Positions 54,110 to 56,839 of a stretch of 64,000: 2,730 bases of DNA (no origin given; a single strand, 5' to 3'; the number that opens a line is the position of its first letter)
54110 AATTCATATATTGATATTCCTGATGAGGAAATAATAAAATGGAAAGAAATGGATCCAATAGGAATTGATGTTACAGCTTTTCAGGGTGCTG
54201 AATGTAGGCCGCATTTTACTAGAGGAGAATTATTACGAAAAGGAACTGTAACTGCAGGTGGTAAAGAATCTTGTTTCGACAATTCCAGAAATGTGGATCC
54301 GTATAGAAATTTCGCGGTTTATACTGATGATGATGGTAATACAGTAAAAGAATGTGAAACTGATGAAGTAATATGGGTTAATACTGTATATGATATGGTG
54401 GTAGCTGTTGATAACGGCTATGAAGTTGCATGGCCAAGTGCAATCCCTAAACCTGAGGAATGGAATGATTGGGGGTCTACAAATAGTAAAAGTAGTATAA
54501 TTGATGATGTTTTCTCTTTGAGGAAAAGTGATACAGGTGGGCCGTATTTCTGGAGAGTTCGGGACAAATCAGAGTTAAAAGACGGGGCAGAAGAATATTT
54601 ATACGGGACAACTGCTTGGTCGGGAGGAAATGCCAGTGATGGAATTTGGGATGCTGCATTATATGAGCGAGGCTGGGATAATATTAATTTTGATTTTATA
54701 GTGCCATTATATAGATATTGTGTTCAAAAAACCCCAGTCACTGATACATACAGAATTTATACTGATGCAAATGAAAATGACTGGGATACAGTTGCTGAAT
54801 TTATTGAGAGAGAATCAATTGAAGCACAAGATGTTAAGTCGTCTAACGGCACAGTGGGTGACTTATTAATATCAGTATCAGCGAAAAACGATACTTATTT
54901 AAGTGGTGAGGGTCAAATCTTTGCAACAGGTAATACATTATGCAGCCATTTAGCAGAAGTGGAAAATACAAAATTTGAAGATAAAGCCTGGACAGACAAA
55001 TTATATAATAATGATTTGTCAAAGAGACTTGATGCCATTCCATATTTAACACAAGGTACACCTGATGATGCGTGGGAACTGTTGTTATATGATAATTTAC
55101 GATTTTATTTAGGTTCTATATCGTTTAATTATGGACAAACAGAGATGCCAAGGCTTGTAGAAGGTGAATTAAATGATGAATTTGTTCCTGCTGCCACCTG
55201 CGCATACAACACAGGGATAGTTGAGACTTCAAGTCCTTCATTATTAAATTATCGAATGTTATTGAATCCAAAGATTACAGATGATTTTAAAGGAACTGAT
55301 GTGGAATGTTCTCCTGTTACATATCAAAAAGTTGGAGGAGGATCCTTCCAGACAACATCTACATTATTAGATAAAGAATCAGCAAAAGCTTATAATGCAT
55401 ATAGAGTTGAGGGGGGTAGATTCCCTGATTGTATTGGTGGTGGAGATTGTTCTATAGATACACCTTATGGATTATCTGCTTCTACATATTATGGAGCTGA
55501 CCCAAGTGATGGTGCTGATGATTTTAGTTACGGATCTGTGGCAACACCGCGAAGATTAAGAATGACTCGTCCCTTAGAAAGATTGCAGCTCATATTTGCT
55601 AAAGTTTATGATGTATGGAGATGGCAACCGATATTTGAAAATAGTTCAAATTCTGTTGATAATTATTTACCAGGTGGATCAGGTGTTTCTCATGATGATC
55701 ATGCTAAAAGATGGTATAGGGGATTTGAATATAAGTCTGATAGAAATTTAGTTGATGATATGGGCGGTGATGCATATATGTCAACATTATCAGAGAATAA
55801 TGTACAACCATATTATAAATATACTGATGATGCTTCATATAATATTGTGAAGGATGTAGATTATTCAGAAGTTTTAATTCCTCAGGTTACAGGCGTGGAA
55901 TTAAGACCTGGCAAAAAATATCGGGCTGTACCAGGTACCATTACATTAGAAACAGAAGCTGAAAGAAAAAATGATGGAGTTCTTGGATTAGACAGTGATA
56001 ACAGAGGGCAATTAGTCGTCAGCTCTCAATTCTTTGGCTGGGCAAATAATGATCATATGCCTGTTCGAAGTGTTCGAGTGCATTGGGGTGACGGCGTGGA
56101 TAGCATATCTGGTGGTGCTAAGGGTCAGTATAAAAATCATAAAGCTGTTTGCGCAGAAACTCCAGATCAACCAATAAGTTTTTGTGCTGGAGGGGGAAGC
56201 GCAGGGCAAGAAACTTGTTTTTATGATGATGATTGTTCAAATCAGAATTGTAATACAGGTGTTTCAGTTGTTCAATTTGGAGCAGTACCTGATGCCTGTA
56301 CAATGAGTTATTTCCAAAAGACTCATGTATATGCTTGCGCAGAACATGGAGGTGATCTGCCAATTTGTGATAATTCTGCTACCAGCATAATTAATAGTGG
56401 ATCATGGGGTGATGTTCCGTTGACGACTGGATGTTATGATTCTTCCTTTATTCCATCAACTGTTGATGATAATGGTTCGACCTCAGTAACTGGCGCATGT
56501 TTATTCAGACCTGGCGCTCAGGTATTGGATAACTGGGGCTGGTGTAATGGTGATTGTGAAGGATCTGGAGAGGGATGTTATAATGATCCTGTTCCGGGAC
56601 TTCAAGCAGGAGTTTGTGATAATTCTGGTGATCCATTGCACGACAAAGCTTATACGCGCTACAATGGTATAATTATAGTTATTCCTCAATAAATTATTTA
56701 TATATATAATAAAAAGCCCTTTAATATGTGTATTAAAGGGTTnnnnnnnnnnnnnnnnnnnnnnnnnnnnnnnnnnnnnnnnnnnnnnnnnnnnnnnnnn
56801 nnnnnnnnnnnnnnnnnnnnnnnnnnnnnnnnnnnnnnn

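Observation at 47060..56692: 9.6-kb single ORF encoding a 3210-aa Cys-rich protein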

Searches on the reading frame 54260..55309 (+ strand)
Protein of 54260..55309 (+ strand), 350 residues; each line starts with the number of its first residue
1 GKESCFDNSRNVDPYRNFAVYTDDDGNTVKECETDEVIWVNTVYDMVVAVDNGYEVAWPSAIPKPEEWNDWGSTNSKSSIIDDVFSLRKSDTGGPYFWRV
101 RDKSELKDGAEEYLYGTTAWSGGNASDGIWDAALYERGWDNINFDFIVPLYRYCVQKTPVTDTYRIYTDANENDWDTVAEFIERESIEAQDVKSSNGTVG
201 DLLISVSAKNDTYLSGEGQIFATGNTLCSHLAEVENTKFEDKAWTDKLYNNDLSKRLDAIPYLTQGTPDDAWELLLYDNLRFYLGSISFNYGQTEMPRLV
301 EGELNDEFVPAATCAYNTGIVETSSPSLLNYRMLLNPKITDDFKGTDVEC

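Call 88: search_protein_families(library=pfam, proteins=[window:54260-55309:+], max_evalue=1)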
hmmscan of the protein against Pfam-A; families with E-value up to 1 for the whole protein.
window:54260-55309:+ (350 aa): 0 families

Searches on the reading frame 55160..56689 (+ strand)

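Call 88: search_protein_families(library=pfam, proteins=[window:55160-56689:+], max_evalue=1)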
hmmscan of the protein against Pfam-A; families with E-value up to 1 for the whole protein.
window:55160-56689:+ (510 aa): 1 family
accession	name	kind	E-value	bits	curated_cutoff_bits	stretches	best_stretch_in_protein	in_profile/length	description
PF03385.23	STELLO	-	0.035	13.4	27.8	1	210-251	283-322/387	STELLO glycosyltransferases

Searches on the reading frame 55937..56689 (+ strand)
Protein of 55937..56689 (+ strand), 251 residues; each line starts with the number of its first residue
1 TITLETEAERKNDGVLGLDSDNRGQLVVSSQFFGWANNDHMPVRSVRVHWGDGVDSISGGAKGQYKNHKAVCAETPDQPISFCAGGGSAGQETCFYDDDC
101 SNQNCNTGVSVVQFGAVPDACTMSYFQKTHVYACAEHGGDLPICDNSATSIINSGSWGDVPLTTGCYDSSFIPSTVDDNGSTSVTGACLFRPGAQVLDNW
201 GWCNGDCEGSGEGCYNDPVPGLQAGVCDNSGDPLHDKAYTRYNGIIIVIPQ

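Call 113: search_solved_structures(query=A9, max_evalue=10)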
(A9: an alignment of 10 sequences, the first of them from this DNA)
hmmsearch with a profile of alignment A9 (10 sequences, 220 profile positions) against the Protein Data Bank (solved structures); distinct sequences matched with E-value up to 10: 0.

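Call 114: search_protein_families(library=pfam, alignment_id=A9, max_evalue=10)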
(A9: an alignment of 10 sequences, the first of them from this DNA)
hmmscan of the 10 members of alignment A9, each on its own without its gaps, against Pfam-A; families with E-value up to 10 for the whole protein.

A. member 1, seq(251 aa): 0 families

B. families by the number of members that match (of 10 scanned): 5 families
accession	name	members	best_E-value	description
PF25152.1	CD59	1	0.029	CD59 glycoprotein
PF22630.2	NMB1110_3rd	1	0.042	Tail protein NMB1110-like, third domain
PF16683.11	TGase_elicitor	1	0.044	Transglutaminase elicitor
PF19468.4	DUF6005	1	0.28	Family of unknown function (DUF6005)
PF23416.1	DUF7107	1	2.4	Domain of unknown function (DUF7107)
